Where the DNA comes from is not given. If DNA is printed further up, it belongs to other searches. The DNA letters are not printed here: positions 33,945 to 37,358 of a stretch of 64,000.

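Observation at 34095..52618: Three giant YfhO/AftD-like GT-C proteins (two in tandem) sharing a conserved extracytoplasmic C-terminal domain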

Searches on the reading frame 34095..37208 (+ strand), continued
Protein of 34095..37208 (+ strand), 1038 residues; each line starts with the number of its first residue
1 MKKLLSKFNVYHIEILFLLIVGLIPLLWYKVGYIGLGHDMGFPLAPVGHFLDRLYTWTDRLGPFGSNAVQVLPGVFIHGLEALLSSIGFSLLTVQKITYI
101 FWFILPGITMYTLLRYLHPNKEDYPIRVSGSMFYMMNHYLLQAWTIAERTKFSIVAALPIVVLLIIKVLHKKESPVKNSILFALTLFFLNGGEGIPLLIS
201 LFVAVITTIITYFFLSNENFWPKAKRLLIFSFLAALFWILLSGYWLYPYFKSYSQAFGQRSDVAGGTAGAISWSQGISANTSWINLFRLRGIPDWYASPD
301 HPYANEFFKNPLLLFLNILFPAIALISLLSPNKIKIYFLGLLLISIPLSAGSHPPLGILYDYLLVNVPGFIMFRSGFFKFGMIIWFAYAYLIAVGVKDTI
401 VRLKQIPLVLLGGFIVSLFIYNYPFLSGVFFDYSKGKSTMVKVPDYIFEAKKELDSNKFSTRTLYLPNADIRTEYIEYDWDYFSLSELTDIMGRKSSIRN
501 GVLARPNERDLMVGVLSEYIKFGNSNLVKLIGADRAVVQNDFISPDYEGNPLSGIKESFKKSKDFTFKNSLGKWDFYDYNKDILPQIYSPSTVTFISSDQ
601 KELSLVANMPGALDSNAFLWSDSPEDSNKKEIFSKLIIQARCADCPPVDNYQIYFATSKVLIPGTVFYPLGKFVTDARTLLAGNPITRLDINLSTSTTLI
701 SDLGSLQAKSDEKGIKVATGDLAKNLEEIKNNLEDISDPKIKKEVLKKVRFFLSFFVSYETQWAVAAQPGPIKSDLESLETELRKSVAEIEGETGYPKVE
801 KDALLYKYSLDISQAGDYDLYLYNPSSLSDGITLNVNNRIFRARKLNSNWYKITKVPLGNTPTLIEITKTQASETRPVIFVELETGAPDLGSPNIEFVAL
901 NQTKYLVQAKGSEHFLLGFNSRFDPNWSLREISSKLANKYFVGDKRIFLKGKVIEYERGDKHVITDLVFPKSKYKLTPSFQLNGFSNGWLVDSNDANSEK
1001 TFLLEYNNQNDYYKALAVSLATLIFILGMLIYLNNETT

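Call 29: find_encoding_contigs(protein=P0006, flank=10000, max_places=3)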
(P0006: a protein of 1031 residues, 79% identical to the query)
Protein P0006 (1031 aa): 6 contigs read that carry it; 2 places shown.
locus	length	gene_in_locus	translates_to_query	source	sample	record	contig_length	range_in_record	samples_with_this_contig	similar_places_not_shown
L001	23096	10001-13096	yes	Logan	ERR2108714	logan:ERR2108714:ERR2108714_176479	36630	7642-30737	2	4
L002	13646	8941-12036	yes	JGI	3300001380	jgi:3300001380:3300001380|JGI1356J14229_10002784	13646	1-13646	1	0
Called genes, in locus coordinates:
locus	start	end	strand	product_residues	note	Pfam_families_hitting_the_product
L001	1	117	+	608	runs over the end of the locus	-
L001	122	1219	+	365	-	PF13439:Glyco_transf_4, PF20706:GT4-conflict, PF00534:Glycos_transf_1, PF13692:Glyco_trans_1_4, PF13524:Glyco_trans_1_2 (weak)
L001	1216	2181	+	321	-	PF00535:Glycos_transf_2, PF10111:Glyco_tranf_2_2 (faint), PF13641:Glyco_tranf_2_3, PF13632:Glyco_trans_2_3 (weak)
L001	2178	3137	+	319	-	PF00535:Glycos_transf_2, PF10111:Glyco_tranf_2_2 (weak), PF13641:Glyco_tranf_2_3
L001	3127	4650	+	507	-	PF13231:PMT_2 (weak)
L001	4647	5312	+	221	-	PF14907:NTP_transf_5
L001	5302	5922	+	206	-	PF02223:Thymidylate_kin (faint)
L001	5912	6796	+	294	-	PF01040:UbiA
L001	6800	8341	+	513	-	PF02811:PHP (weak), PF13263:PHP_C (weak), PF13489:Methyltransf_23, PF07021:MetW (weak), PF13847:Methyltransf_31 (weak), PF08241:Methyltransf_11, PF08242:Methyltransf_12, PF13649:Methyltransf_25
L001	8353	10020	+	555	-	-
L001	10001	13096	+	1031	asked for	-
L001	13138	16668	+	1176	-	-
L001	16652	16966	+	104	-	-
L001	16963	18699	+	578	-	PF00535:Glycos_transf_2, PF10111:Glyco_tranf_2_2 (faint), PF13641:Glyco_tranf_2_3 (faint), PF13632:Glyco_trans_2_3 (faint), PF00535:Glycos_transf_2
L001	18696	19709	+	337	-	PF00535:Glycos_transf_2, PF10111:Glyco_tranf_2_2, PF13506:Glyco_transf_21, PF13641:Glyco_tranf_2_3, PF13632:Glyco_trans_2_3 (weak)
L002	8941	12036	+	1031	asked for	-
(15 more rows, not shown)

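Call 31: find_related_loci(query=A1, collection=genome_contigs, flank=10000)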
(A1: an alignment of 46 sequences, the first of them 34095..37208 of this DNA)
Query A1 (1038 aa) in genome_contigs; peptide patterns used: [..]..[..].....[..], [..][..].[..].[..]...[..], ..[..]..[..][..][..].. (x = any residue, [..] = any of these).
121 stretches matched a pattern; 75 encode a relative of the query (tblastn E <= 1e-3); 73 distinct loci.
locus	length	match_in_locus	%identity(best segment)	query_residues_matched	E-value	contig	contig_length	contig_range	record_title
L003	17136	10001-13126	67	12-1038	0e+0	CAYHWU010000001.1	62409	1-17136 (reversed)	MAG TPA_asm: uncultured Gammaproteobacteria bacterium isolate ERP119705_co16_325 genome assembly, contig: NODE_246_lengt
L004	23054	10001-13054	74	13-1022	0e+0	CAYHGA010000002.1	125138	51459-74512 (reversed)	MAG TPA_asm: uncultured Gammaproteobacteria bacterium isolate ERP119705_co10_249 genome assembly, contig: NODE_51_length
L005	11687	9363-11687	71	3-759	0e+0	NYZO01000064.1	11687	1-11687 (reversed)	MAG: archaeon isolate ARS54 MHASMcontig_180349, whole genome shotgun sequence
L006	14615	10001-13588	40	1-1034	0e+0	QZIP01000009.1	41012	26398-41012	MAG: Candidatus Parcubacteria bacterium isolate SURF_62 Ga0104751_1001381, whole genome shotgun sequence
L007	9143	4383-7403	35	13-1026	0e+0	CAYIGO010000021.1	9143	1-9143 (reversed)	MAG TPA_asm: uncultured Gammaproteobacteria bacterium isolate ERP119705_co22_108 genome assembly, contig: NODE_5940_leng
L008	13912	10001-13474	33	9-1033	4e-153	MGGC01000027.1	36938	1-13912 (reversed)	MAG: Candidatus Woesebacteria bacterium RIFCSPHIGHO2_01_FULL_38_10 rifcsphigho2_01_scaffold_3491, whole genome shotgun s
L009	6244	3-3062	37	143-1030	2e-129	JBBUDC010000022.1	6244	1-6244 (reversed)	MAG: Patescibacteria group bacterium isolate H43-bin206_1 H43_bin206_1_000000000022, whole genome shotgun sequence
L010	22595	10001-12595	33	13-859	4e-124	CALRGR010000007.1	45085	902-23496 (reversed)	MAG: Candidatus Levybacteria bacterium GW2011_GWA1_37_16 isolate Baikal-1250m-152 genome assembly, contig: Baikal-1250m-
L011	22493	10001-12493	34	11-827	8e-120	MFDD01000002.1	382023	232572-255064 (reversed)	MAG: Candidatus Daviesbacteria bacterium RIFCSPHIGHO2_02_FULL_43_12 rifcsphigho2_02_scaffold_105, whole genome shotgun s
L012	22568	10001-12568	32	28-858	5e-117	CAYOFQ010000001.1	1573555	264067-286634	MAG TPA_asm: uncultured Gammaproteobacteria bacterium isolate SRP342105_co1_162 genome assembly, contig: NODE_1_length_1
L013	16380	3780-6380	33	28-867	1e-115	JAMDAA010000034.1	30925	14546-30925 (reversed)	MAG: Patescibacteria group bacterium isolate FK_Sedi_B_Bin.274 NODE_4432_length_30925_cov_17.7924, whole genome shotgun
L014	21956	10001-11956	37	28-668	1e-113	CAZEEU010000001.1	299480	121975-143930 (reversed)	MAG TPA_asm: uncultured Gammaproteobacteria bacterium isolate SRP286056_co1_676 genome assembly, contig: NODE_11_length_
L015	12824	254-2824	32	15-858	1e-112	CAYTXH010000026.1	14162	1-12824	MAG TPA_asm: uncultured Gammaproteobacteria bacterium isolate SRP278252_co2_10 genome assembly, contig: NODE_8918_length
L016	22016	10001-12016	35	13-668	3e-110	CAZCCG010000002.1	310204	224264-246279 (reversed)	MAG TPA_asm: uncultured Gammaproteobacteria bacterium isolate SRP200132_co1_33 genome assembly, contig: NODE_20_length_3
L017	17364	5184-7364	34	3-715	1e-108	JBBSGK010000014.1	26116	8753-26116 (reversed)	MAG: Candidatus Levyibacteriota bacterium isolate LS2_sbin.37 LS2_sbin.37_K_428391_L_26116_cov_10.0000, whole genome sho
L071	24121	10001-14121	25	28-1038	1e-65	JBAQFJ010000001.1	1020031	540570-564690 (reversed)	MAG: Microgenomates group bacterium isolate MFD12003_ilm_asm_bin4 k127_26405, whole genome shotgun sequence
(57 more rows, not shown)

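Call 41: predict_structure(alignment_id=A1)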
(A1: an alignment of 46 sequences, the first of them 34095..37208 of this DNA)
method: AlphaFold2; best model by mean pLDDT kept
length: 1038 residues; sequences in the alignment: 46
mean_pLDDT: 88.0   pTM: 0.86
mean pLDDT of the five models: 88.0, 86.4, 86.0, 85.4, 84.6
residues with pLDDT >= 90: 572; 70-90: 408; 50-70: 53; < 50: 5
segments of 3 or more residues with pLDDT < 50: 1-5
pLDDT, mean of each block of 10 residues (from residue 1): 53 93 89 82 92 94 92 91 96 93 94 96 95 89 73 92 96 95 94 79 95 93 96 97 94 78 72 81 84 78 88 93 94 94 94 84 79 86 95 96 88 95 86 83 95 94 90 85 88 90 87 90 90 94 78 75 93 96 94 90 90 86 82 91 68 66 82 80 82 87 86 92 93 85 85 88 85 90 89 66 82 91 81 88 89 91 85 78 82 94 96 92 94 93 95 94 88 86 94 85 95 96 96 79
secondary structure, 60 per line:
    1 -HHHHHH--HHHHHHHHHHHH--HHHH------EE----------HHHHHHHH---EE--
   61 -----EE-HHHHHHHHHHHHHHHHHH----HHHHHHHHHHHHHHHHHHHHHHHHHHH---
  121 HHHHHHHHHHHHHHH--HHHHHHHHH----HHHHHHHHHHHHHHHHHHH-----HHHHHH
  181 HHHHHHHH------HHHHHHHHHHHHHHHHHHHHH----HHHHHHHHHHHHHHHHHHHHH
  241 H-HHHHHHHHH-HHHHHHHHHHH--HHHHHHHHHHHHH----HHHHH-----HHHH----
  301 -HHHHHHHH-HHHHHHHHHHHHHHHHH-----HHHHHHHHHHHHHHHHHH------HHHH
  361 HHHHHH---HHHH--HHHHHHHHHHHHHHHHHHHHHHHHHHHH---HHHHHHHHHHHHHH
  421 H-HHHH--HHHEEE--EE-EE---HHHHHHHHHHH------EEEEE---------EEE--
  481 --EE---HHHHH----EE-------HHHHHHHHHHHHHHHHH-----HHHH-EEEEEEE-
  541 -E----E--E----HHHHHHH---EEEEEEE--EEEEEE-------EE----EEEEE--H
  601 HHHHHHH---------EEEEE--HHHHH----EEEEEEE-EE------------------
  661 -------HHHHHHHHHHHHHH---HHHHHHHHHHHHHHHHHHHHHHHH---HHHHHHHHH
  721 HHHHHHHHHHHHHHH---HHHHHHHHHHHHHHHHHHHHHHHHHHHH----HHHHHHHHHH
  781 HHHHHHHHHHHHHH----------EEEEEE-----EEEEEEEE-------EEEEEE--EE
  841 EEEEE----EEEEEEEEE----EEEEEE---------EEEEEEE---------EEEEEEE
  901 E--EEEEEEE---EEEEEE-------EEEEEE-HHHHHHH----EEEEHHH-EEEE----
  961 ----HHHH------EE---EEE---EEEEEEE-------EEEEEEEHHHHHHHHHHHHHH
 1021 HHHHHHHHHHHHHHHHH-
elements in order (helices of 4 or more, strands of 3 or more residues): H2-7 H10-21 H24-27 H46-53 H69-86 H91-117 H121-135 H138-146 H151-169 H175-188 H195-215 H220-241 H243-251 H253-263 H266-278 H283-287 H293-296 H302-309 H311-327 H333-350 H357-366 H370-373 H376-403 H407-421 H423-426 E432-434 H445-455 E462-466 E476-478 H488-492 H506-522 H528-531 E533-539 H555-561 E565-571 E574-579 E593-597 H600-607 E617-621 H624-628 E633-639 H668-681 H685-708 H712-735 H739-766 H771-794 E805-810 E816-823 E831-836 E839-845 E850-858 E863-868 E878-884 E894-901 E904-910 E914-919 E927-932 H934-940 E945-948 E953-956 H965-968 E980-982 E986-992 E1000-1006 H1007-1037

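Call 60: search_solved_structures(query=P0068, max_evalue=10, show_alignments=1)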
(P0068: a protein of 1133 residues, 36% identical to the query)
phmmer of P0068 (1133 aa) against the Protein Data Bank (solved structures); distinct sequences matched with E-value up to 10: 0.
